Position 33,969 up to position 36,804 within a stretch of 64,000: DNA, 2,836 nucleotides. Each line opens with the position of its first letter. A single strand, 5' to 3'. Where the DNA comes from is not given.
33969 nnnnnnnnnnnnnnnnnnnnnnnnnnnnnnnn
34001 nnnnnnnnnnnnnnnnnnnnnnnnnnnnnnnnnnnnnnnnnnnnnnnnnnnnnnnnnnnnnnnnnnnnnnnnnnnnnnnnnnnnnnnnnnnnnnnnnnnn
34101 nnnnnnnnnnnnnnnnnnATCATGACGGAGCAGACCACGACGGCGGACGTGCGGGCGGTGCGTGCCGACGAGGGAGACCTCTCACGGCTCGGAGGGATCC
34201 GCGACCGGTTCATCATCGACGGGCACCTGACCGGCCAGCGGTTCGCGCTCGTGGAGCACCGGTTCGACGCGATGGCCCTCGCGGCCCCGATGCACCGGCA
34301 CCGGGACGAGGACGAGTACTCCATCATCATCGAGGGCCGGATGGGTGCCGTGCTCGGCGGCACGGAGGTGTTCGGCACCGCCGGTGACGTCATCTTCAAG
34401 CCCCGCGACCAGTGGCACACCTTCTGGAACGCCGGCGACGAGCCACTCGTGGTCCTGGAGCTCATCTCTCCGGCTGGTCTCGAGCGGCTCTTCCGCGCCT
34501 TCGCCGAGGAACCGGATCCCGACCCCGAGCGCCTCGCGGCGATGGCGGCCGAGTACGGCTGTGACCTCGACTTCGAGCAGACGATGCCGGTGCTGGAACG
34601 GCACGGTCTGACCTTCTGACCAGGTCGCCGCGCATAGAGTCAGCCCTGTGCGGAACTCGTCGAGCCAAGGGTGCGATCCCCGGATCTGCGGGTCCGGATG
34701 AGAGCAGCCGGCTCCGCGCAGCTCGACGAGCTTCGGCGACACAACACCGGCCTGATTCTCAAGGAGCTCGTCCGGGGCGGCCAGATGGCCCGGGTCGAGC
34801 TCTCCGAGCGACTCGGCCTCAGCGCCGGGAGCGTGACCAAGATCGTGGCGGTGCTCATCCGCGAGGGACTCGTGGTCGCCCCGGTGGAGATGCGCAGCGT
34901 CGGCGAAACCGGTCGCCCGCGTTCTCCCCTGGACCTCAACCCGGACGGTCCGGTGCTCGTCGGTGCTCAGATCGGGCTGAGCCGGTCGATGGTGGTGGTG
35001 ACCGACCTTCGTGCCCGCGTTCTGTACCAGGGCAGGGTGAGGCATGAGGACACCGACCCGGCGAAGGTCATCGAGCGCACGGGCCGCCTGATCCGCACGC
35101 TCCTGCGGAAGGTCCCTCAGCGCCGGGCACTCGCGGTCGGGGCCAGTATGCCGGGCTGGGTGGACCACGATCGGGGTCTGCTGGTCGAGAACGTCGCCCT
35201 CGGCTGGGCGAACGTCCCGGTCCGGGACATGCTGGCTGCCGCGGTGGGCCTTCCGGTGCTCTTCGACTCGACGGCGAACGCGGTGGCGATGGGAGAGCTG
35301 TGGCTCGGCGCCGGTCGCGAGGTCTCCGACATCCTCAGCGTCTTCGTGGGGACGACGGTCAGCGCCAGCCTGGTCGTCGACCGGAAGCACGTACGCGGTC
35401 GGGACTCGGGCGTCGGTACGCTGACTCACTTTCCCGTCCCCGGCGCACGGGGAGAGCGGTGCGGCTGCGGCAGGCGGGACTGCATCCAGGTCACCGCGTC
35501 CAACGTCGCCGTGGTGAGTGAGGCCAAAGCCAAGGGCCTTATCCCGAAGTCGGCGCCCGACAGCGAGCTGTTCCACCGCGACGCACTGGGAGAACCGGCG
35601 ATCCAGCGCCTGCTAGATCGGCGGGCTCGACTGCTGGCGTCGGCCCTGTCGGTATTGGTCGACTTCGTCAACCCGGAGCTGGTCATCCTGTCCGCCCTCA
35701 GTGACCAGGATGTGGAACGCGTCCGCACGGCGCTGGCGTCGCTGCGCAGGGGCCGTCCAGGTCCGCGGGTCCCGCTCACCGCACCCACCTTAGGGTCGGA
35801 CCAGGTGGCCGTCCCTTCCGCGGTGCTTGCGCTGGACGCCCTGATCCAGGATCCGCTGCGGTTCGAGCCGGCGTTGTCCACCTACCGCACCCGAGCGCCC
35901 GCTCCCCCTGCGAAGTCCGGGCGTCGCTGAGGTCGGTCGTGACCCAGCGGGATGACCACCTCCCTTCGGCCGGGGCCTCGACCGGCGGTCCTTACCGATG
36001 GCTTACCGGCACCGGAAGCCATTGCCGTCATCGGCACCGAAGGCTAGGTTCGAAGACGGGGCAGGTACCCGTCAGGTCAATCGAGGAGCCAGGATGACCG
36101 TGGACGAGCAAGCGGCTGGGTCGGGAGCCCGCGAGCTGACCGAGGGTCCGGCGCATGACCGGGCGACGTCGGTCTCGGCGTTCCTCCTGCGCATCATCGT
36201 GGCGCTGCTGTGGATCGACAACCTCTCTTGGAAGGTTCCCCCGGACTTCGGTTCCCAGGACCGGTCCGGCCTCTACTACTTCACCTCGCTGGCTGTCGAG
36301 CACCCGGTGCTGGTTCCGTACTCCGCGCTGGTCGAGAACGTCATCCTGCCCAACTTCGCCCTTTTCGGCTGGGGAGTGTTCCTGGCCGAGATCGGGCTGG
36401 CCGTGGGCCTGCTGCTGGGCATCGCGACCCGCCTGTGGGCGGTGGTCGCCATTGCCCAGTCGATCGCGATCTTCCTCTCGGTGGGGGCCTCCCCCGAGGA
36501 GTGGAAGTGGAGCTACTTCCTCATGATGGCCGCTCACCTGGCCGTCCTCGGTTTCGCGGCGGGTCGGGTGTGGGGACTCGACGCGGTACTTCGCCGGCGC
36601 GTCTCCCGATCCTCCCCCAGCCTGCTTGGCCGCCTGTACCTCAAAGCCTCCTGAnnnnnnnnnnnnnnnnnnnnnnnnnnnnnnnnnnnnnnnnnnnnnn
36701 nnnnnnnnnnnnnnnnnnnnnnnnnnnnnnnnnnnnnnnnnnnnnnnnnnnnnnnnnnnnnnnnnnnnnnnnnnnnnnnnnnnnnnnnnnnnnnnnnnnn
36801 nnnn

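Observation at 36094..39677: Complete Rv1678-Rv1681-like four-gene system of unknown function outside mycobacteria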

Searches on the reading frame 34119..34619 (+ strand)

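Call 3: search_protein_families(library=ncbifam, proteins=[window:34119-34619:+], max_evalue=0.001)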
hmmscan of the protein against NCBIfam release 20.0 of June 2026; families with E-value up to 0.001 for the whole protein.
window:34119-34619:+ (166 aa): 1 family
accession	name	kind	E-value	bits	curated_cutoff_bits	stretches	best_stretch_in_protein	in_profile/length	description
TIGR02272.1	gentisate_1_2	equivalog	8.6e-06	24.9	442.1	1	56-137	95-176/336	gentisate 1,2-dioxygenase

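Call 4: search_protein_families(library=pfam, proteins=[window:34119-34619:+], max_evalue=0.01)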
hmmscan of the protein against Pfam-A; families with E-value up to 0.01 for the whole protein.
window:34119-34619:+ (166 aa): 4 families
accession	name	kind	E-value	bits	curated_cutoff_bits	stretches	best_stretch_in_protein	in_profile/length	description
PF07883.17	Cupin_2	-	6.8e-15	55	27.2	1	53-114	9-68/70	Cupin domain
PF06249.18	EutQ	-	0.00086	19.6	21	1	63-98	94-129/152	Ethanolamine utilisation protein EutQ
PF01050.24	MannoseP_isomer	-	0.003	18.2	23.6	1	53-117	40-102/116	Mannose-6-phosphate isomerase C-terminal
PF02311.25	AraC_binding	-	0.0032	17.6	21.1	1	57-110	17-69/135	AraC-like ligand binding domain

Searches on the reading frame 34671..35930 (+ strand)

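Call 3: search_protein_families(library=ncbifam, proteins=[window:34671-35930:+], max_evalue=0.001)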
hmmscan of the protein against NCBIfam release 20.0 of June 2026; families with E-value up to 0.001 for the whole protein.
window:34671-35930:+ (419 aa): 12 families
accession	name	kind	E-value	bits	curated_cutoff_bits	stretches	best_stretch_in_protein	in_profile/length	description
NF049930.1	TransRegMlc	equivalog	6.8e-31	108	530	1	17-340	9-339/405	sugar metabolism global transcriptional regulator Mlc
TIGR00744.1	ROK_glcA_fam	subfamily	6.7e-28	97.9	260.35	1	145-290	48-196/318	ROK family glucokinase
NF047937.1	TransRegNagC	equivalog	1.9e-26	93.2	650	1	18-341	5-334/399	DNA-binding transcriptional regulator NagC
NF007251.0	PRK09698.1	equivalog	1.7e-17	63.7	253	1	95-340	7-244/304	allose kinase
NF007108.0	PRK09557.1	equivalog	5.8e-15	55.4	443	1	97-355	4-265/303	fructokinase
NF009835.0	PRK13310.1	equivalog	7e-15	55.1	380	1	98-344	4-256/303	N-acetylglucosamine kinase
NF003461.0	PRK05082.1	subfamily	5e-14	52.4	283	1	155-356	58-258/291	N-acetylmannosamine kinase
NF047821.1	NactlManKinNanK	equivalog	8.2e-14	51.8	450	1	178-341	82-240/288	N-acetylmannosamine kinase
NF042998.1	bglucokin_BglK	equivalog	8e-12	45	550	1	113-341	20-241/291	beta-glucoside kinase BglK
NF045551.1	GK_Pyrobac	equivalog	2.3e-10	40.2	500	1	154-389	49-282/294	ATP-dependent glucokinase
NF009836.0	PRK13311.1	equivalog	2.6e-09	36.7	551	1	155-330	59-241/256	N-acetyl-D-glucosamine kinase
NF045942.1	PolPhglucPhase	equivalog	5.5e-06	26.3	250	1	98-241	4-146/242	polyphosphate--glucose phosphotransferase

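Call 4: search_protein_families(library=pfam, proteins=[window:34671-35930:+], max_evalue=0.01)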
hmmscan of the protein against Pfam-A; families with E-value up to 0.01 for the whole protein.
window:34671-35930:+ (419 aa): 5 families
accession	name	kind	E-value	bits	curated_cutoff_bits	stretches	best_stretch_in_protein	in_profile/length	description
PF00480.26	ROK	-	1.7e-32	113.6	22.9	1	97-386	2-290/294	ROK family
PF13412.12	HTH_24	-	3.1e-07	30.3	21.9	1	26-68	5-47/48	Winged helix-turn-helix DNA-binding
PF12802.13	MarR_2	-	1.6e-05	25.4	27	1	29-69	10-51/61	MarR family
PF09339.16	HTH_IclR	-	0.002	18.3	22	0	40-69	20-49/52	IclR helix-turn-helix domain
PF01047.28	MarR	-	0.0097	16.2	24.6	0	29-68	8-47/59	MarR family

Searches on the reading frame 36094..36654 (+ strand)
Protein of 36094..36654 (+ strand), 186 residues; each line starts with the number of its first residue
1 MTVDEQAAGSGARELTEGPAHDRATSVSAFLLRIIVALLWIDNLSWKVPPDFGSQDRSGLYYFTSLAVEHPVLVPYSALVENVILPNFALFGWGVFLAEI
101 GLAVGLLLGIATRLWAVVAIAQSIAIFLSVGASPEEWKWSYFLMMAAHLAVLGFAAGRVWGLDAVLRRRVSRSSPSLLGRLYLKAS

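Call 3: search_protein_families(library=ncbifam, proteins=[window:36094-36654:+], max_evalue=0.001)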
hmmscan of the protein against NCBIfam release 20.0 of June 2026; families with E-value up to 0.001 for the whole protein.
window:36094-36654:+ (186 aa): 1 family
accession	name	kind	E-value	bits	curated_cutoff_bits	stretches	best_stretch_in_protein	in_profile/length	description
NF041179.1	TQO_large_DoxD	equivalog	3.3e-06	27.2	300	1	99-170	90-163/181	thiosulfate:quinone oxidoreductase large subunit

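Call 4: search_protein_families(library=pfam, proteins=[window:36094-36654:+], max_evalue=0.01)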
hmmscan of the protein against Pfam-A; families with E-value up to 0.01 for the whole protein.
window:36094-36654:+ (186 aa): 1 family
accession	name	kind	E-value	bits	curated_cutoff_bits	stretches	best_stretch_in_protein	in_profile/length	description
PF04173.18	DoxD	-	1.8e-08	35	22.7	1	31-174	4-152/167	TQO small subunit DoxD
